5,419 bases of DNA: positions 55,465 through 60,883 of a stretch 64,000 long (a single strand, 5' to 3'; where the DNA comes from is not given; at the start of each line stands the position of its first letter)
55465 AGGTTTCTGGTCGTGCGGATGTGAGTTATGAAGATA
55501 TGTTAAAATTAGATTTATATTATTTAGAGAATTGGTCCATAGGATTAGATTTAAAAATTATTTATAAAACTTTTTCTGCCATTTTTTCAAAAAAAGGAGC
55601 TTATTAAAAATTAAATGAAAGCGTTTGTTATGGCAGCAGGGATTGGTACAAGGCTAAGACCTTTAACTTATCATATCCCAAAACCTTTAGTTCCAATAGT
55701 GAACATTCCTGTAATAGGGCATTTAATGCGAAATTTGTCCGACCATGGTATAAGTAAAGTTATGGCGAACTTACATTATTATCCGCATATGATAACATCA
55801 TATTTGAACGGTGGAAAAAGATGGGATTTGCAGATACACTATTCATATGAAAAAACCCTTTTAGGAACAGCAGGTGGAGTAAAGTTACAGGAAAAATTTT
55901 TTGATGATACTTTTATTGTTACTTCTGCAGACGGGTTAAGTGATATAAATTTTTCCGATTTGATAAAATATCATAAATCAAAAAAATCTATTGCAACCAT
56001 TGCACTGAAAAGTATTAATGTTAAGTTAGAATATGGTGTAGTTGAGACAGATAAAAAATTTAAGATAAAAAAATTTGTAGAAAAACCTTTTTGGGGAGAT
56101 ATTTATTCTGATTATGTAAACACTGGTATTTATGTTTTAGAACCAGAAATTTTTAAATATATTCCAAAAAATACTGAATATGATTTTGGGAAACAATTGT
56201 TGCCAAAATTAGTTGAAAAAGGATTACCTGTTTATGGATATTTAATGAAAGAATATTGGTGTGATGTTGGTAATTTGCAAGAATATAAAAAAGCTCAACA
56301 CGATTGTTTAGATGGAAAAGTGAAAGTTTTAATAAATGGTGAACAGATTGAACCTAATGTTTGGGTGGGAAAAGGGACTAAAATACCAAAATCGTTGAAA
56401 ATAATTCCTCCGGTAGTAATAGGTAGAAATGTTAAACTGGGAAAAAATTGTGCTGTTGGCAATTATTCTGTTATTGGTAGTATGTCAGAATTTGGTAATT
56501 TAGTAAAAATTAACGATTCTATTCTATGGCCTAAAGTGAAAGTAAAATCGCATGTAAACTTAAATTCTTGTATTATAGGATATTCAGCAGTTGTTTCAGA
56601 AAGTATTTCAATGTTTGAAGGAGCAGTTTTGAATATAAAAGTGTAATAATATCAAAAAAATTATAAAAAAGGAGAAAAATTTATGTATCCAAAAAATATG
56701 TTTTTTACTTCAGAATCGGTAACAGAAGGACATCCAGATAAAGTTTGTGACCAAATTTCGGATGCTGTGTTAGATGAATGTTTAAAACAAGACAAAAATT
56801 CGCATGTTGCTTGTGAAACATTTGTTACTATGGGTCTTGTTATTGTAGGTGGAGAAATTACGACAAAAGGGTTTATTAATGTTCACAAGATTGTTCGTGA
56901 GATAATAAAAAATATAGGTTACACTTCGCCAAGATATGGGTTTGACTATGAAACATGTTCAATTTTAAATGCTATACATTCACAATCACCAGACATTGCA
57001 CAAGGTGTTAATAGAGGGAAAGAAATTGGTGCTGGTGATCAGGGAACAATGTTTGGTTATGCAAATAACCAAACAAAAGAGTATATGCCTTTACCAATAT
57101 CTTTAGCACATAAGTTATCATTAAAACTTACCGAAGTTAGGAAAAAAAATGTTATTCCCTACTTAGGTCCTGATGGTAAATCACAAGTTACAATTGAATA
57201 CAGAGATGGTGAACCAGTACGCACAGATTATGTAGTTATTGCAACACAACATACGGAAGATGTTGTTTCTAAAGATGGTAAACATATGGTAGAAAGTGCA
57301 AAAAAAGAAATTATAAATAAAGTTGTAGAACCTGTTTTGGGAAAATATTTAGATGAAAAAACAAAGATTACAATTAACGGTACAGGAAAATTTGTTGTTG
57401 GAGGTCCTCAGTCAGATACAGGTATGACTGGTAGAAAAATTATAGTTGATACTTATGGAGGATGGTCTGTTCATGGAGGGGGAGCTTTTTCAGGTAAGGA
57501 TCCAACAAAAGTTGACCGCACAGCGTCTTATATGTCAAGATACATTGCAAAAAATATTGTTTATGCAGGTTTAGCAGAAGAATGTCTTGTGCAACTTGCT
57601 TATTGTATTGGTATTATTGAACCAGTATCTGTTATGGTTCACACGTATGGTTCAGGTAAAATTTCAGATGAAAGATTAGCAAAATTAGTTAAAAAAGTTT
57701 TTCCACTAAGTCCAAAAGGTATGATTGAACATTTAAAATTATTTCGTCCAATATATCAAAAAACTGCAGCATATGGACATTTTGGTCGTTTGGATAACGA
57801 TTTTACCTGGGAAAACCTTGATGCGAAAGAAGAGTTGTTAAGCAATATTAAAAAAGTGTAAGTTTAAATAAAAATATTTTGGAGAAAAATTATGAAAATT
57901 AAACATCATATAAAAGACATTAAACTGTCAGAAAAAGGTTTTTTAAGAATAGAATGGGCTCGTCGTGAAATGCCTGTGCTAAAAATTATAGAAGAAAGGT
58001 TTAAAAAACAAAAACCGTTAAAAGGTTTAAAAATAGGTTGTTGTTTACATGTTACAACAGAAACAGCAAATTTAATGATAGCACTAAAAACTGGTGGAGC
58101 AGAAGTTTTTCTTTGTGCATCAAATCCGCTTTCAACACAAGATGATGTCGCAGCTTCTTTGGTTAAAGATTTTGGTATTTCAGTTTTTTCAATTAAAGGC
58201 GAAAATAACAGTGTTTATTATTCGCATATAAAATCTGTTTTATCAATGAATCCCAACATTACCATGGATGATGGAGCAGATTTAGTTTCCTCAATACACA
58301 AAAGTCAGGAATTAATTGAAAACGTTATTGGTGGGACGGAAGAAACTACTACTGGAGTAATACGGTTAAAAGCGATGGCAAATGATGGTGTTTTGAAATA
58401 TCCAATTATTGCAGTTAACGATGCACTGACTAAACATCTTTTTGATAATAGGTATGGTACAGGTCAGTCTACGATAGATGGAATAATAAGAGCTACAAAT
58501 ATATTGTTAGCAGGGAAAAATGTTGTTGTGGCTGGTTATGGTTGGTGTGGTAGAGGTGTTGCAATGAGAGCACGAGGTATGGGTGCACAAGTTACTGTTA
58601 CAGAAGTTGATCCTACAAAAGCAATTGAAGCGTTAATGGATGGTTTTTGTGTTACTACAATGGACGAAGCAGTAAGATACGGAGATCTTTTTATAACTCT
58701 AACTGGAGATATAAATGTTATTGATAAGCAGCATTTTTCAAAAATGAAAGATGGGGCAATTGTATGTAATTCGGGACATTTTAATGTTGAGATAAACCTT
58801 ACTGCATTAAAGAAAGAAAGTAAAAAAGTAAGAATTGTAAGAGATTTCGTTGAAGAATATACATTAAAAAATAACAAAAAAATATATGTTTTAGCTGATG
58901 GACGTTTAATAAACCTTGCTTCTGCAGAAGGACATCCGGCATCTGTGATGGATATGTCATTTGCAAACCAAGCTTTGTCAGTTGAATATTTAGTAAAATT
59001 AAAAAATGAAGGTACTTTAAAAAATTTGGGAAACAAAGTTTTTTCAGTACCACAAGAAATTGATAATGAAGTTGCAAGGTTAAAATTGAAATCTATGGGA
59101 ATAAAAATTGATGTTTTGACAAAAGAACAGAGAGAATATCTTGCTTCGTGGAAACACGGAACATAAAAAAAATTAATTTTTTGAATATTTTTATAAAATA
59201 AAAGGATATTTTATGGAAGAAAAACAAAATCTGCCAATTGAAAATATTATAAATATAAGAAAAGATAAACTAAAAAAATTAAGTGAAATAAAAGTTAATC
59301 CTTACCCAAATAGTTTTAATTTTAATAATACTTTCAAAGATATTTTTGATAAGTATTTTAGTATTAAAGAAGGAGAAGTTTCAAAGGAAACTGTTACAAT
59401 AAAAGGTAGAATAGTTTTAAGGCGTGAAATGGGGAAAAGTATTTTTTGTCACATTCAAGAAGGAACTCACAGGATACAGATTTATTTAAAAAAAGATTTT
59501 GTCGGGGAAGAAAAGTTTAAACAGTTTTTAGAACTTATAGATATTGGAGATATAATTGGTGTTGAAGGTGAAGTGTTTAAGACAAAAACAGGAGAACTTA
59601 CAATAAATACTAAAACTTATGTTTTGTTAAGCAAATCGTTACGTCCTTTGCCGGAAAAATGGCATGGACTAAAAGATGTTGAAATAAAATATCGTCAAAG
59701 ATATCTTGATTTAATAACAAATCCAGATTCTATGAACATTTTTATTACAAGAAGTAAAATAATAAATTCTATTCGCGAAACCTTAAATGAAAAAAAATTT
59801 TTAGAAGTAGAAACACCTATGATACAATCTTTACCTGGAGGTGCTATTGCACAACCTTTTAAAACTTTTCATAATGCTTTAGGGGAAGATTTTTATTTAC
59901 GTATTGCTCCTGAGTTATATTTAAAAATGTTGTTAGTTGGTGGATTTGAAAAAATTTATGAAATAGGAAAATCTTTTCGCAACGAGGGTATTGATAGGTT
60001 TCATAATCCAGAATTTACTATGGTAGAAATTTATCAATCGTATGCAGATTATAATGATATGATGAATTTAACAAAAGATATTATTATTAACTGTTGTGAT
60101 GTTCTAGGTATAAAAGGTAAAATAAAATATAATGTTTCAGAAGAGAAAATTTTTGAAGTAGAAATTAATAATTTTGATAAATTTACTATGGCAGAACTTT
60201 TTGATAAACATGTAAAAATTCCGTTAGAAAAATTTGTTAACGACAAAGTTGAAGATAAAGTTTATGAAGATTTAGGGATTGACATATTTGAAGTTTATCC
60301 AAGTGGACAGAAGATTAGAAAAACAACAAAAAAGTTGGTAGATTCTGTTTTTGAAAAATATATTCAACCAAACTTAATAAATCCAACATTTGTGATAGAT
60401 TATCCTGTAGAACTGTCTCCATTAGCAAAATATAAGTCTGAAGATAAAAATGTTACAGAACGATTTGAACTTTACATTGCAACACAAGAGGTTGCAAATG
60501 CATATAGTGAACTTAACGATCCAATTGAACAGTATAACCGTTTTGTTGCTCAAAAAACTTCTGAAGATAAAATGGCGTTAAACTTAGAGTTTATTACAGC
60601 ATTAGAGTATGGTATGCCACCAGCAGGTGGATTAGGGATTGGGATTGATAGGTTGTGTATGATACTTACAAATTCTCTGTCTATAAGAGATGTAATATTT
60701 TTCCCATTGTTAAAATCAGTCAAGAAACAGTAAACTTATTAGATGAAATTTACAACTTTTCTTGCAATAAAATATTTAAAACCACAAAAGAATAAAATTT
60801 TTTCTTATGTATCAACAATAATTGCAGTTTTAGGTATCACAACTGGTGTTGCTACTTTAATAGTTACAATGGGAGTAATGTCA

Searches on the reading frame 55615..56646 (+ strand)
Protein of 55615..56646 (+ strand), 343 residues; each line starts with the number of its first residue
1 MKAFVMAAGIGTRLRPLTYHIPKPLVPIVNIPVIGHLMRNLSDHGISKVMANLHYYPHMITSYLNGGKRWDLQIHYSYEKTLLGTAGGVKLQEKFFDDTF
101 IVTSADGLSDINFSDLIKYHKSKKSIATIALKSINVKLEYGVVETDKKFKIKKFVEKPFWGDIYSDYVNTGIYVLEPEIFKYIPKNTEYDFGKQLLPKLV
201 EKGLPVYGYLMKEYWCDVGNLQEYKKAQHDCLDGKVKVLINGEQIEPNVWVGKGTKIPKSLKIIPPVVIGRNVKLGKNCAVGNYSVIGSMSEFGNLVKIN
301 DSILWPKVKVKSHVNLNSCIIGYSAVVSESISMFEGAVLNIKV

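Call 90: search_protein_families(library=ncbifam, proteins=[window:55615-56646:+], max_evalue=1e-8)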
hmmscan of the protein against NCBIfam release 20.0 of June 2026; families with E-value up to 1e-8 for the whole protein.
window:55615-56646:+ (343 aa): 22 families
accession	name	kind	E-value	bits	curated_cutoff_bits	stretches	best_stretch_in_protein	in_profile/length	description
NF052502.1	man1P_GTase_Rv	exception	1.5e-54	185.2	440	1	2-337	2-334/352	mannose-1-phosphate guanylyltransferase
TIGR03992.1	Arch_glmU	subfamily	5e-52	177.1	292.1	1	1-322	1-322/393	bifunctional sugar-1-phosphate nucleotidylyltransferase/acetyltransferase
TIGR01208.1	rmlA_long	equivalog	4.5e-46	157.3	320.25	1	2-332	1-336/353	glucose-1-phosphate thymidylyltransferase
NF045761.1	NAMPUrTaseMurU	equivalog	8.3e-36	123.9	250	1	1-227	1-223/226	N-acetylmuramate alpha-1-phosphate uridylyltransferase MurU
TIGR02091.1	glgC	equivalog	1.4e-34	119.8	424.9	1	3-333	3-362/364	glucose-1-phosphate adenylyltransferase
NF003670.0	PRK05293.1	equivalog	1.9e-33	116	470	1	3-337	7-362/382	glucose-1-phosphate adenylyltransferase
NF049965.1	GlMnHpPGnyltfHddC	equivalog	1.2e-31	110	300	1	1-226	1-216/221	D-glycero-D-manno-heptose 1-phosphate guanosyltransferase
NF041173.1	Sug_nt_acttase_Thmprot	equivalog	2e-31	109.4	600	1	1-314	1-313/405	bifunctional sugar-1-phosphate nucleotidylyltransferase/acetyltransferase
NF041313.1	UDPGP_AglF_Halo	equivalog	1.7e-27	96.4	400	1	1-184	1-183/234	UTP--glucose-1-phosphate uridylyltransferase AglF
TIGR02623.1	G1P_cyt_trans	equivalog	7.3e-25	87.9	300.25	1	85-223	106-237/255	glucose-1-phosphate cytidylyltransferase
NF002023.0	PRK00844.1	subfamily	9e-23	80.7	458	1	3-330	9-378/408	glucose-1-phosphate adenylyltransferase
NF001947.0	PRK00725.1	subfamily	3.7e-20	72.1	470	1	3-332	19-392/426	glucose-1-phosphate adenylyltransferase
TIGR01099.1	galU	equivalog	1.6e-17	64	326.8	0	83-226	105-260/261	UTP--glucose-1-phosphate uridylyltransferase GalU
NF002772.0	PRK02862.1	equivalog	4.6e-17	61.9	537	0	170-227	210-268/429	glucose-1-phosphate adenylyltransferase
NF010934.1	PRK14354.1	equivalog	9.5e-15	54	450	1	3-311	2-317/447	bifunctional UDP-N-acetylglucosamine diphosphorylase/glucosamine-1-phosphate N-acetyltransferase GlmU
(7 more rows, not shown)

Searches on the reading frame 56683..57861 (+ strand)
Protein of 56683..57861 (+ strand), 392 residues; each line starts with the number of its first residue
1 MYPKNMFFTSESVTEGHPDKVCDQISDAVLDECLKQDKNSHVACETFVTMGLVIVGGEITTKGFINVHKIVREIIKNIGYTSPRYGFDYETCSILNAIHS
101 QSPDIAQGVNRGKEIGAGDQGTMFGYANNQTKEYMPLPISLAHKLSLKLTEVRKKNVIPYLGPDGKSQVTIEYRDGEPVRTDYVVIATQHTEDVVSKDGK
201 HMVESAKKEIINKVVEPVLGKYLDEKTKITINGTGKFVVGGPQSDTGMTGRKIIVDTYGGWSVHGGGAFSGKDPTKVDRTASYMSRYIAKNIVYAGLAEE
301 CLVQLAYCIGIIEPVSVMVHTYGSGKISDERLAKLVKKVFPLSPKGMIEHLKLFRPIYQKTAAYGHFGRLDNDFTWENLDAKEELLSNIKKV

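Call 90: search_protein_families(library=ncbifam, proteins=[window:56683-57861:+], max_evalue=1e-8)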
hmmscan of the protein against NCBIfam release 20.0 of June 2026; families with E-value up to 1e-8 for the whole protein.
window:56683-57861:+ (392 aa): 1 family
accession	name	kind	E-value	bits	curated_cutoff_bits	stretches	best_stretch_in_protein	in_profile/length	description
TIGR01034.1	metK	equivalog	8e-170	564.8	309.4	1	7-385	1-373/377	methionine adenosyltransferase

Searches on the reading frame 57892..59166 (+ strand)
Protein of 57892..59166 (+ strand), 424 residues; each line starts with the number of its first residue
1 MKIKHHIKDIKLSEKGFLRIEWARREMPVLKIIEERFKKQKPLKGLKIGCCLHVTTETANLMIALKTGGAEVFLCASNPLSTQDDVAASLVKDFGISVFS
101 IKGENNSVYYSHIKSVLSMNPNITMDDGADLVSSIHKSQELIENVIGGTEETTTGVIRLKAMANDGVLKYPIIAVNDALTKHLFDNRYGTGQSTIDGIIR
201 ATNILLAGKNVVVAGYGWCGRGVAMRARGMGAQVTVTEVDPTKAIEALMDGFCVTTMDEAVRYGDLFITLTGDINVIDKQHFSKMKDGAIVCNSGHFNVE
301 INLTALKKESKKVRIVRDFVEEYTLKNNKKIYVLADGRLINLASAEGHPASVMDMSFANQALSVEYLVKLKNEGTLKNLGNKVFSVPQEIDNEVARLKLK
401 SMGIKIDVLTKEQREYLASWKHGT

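Call 90: search_protein_families(library=ncbifam, proteins=[window:57892-59166:+], max_evalue=1e-8)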
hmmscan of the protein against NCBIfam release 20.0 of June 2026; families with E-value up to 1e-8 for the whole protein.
window:57892-59166:+ (424 aa): 5 families
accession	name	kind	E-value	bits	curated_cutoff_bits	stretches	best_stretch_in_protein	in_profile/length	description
TIGR00936.1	ahcY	equivalog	5.7e-191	634.8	497.6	1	6-424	2-416/416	adenosylhomocysteinase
NF004005.0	PRK05476.2-3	equivalog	1.1e-189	630.6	275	1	4-423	4-418/418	adenosylhomocysteinase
NF004010.0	PRK05476.3-3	equivalog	1.4e-78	264.7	512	1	12-415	14-421/432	adenosylhomocysteinase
NF004009.0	PRK05476.3-2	equivalog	1.4e-65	222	485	1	15-405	77-460/487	adenosylhomocysteinase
NF004008.0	PRK05476.3-1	equivalog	1.7e-22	80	440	1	72-374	39-306/326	adenosylhomocysteinase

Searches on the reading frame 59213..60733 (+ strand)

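Call 90: search_protein_families(library=ncbifam, proteins=[window:59213-60733:+], max_evalue=1e-8)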
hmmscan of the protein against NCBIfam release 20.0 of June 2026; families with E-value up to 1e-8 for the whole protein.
window:59213-60733:+ (506 aa): 15 families
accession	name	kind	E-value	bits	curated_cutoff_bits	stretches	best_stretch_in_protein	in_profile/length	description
NF001756.1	PRK00484.1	subfamily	6.8e-186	618.7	468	1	12-502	3-487/488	lysine--tRNA ligase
TIGR00499.1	lysS_bact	equivalog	1.1e-168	562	427.6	1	11-502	4-494/496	lysine--tRNA ligase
NF002821.0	PRK02983.1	equivalog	6.8e-143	478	742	1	13-502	622-1100/1102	bifunctional lysylphosphatidylglycerol synthetase/lysine--tRNA ligase LysX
NF009101.0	PRK12445.1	subfamily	5.5e-131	437.6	1026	1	10-502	16-503/505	lysine--tRNA ligase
TIGR00462.1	genX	equivalog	1e-66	225.5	286.9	1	179-497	3-304/304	EF-P lysine aminoacylase EpmA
NF006828.0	PRK09350.1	equivalog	1.3e-60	205.4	264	1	173-499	12-322/325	elongation factor P--(R)-beta-lysine ligase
NF003483.0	PRK05159.1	equivalog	2.1e-49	168.6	353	1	55-498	14-430/438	aspartate--tRNA(Asn) ligase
TIGR00459.1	aspS_bact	equivalog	3e-47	161.2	373.85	2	55-295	13-257/586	aspartate--tRNA ligase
NF001750.0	PRK00476.1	equivalog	3.1e-45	154.6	443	2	57-296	17-263/590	aspartate--tRNA ligase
TIGR00458.1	aspS_nondisc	equivalog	5.4e-44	150.8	368.4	1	55-498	9-420/428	aspartate--tRNA(Asn) ligase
NF003037.0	PRK03932.1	equivalog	1.5e-29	103.3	414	1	52-500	10-445/451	asparagine--tRNA ligase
TIGR00457.1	asnS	equivalog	7.9e-29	100.8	342.6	1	55-500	13-449/455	asparagine--tRNA ligase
NF009460.0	PRK12820.1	equivalog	2.1e-27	95.6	1379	1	156-301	155-297/723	bifunctional aspartyl-tRNA synthetase/aspartyl/glutamyl-tRNA amidotransferase subunit C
NF005052.0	PRK06462.1-1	equivalog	2.6e-10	39.9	368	1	158-500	33-346/353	asparagine synthetase A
NF005054.0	PRK06462.1-4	equivalog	2.2e-09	36.8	309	0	170-333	18-189/318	asparagine synthetase A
